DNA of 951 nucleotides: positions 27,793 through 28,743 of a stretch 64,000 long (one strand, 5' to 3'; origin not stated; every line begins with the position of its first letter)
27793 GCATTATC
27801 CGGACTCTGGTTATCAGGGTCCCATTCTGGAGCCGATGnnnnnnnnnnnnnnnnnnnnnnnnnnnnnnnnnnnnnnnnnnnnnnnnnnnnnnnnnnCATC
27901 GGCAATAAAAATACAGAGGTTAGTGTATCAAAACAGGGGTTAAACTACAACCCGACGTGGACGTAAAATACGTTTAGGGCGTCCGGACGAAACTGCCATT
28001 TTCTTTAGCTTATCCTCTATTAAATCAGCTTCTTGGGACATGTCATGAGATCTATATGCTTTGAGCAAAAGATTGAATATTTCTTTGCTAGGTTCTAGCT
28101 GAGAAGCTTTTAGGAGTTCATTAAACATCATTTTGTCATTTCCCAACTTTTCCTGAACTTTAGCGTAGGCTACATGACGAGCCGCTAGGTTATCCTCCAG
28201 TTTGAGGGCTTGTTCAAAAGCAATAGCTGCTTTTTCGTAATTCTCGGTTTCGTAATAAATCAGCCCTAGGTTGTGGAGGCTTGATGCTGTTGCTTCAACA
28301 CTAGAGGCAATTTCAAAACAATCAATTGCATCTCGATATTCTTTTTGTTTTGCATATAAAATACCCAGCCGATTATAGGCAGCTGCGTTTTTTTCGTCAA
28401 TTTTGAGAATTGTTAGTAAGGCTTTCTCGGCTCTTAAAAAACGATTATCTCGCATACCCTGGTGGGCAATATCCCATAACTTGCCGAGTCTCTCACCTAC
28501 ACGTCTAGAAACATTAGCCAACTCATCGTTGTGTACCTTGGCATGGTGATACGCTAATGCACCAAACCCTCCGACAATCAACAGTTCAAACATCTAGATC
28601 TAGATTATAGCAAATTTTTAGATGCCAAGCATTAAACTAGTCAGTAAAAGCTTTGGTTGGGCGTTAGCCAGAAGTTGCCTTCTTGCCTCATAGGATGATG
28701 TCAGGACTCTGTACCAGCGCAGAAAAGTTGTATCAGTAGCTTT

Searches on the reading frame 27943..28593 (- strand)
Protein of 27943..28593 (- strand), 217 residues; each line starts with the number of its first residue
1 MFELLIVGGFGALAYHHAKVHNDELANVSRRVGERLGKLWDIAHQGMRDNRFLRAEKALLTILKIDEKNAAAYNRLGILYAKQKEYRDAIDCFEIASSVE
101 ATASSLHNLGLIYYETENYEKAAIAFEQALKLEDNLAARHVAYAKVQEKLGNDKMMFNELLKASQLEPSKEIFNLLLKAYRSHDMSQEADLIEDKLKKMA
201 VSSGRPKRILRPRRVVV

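Call 55: search_protein_families(library=pfam, alignment_id=A5, max_evalue=0.001)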
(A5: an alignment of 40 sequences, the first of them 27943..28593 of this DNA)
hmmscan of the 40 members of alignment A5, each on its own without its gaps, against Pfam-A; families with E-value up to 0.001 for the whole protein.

A. member 1, window:27943-28593:- (217 aa): 17 families
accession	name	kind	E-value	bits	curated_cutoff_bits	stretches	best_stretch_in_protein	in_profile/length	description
PF13424.12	TPR_12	-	2e-16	60.4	30.1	2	70-132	3-74/77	Tetratricopeptide repeat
PF07719.23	TPR_2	-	3e-14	52.3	27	2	104-135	2-33/34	Tetratricopeptide repeat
PF00515.34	TPR_1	-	8.8e-14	51.1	27.8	2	70-94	1-25/34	Tetratricopeptide repeat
PF13374.12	TPR_10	-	2e-10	40.8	27.5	1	102-131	1-30/42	Tetratricopeptide repeat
PF13181.12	TPR_8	-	3.2e-10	39.8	25.7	1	103-134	1-32/34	Tetratricopeptide repeat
PF13176.12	TPR_7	-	9.9e-08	31.9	27.9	0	105-133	1-29/36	Tetratricopeptide repeat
PF13432.12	TPR_16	-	2.1e-07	31.7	32.7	1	81-131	8-59/65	Tetratricopeptide repeat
PF23914.1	TPR_CcmH_CycH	-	3.3e-07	30.7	42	0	109-153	56-100/158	Cytochrome c-type biogenesis protein H TPR domain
PF13414.12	TPR_11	-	6e-07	29.5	26.8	0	63-83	21-41/42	TPR repeat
PF13431.12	TPR_17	-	3e-06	27.5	24.4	1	59-90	2-33/34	Tetratricopeptide repeat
PF13371.12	TPR_9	-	6.7e-06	26.5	35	0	106-140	32-66/73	Tetratricopeptide repeat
PF25063.1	ARM_TT21_C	-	1.5e-05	25.4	35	0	43-102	102-161/209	Tetratricopeptide repeat protein 21 C-terminal ARM domain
PF13174.12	TPR_6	-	0.00018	22.4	26.3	0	106-131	3-28/33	Tetratricopeptide repeat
PF13428.12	TPR_14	-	0.00018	22.3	23.5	0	107-145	5-43/44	Tetratricopeptide repeat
PF14559.12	TPR_19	-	0.0002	22.1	25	0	49-97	4-52/68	Tetratricopeptide repeat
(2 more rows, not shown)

B. families by the number of members that match (of 40 scanned): 74 families (the first 25 are shown)
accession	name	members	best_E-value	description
PF01479.30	S4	2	2.3e-13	S4 domain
PF00344.25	SecY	1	4.1e-97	SecY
PF00574.28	CLP_protease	1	1.9e-76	Clp protease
PF00573.27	Ribosomal_L4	1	8.2e-58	Ribosomal protein L4/L1 family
PF00252.24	Ribosomal_L16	1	1.7e-52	Ribosomal protein L16p/L10e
PF00238.24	Ribosomal_L14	1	4.7e-51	Ribosomal protein L14p/L23e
PF03947.24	Ribosomal_L2_C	1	2.8e-48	Ribosomal Proteins L2, C-terminal domain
PF00579.31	tRNA-synt_1b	1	6e-48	tRNA synthetases class I (W and Y)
PF00572.24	Ribosomal_L13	1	7.5e-47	Ribosomal protein L13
PF00380.25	Ribosomal_S9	1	1.6e-41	Ribosomal protein S9/S16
PF00410.24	Ribosomal_S8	1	1.9e-40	Ribosomal protein S8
PF00861.27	Ribosomal_L18p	1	8.2e-39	Ribosomal L18 of archaea, bacteria, mitoch. and chloroplast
PF00347.28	Ribosomal_L6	1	1.5e-35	Ribosomal protein L6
PF00338.27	Ribosomal_S10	1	1.9e-35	Ribosomal protein S10p/S20e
PF00203.26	Ribosomal_S19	1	2.8e-34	Ribosomal protein S19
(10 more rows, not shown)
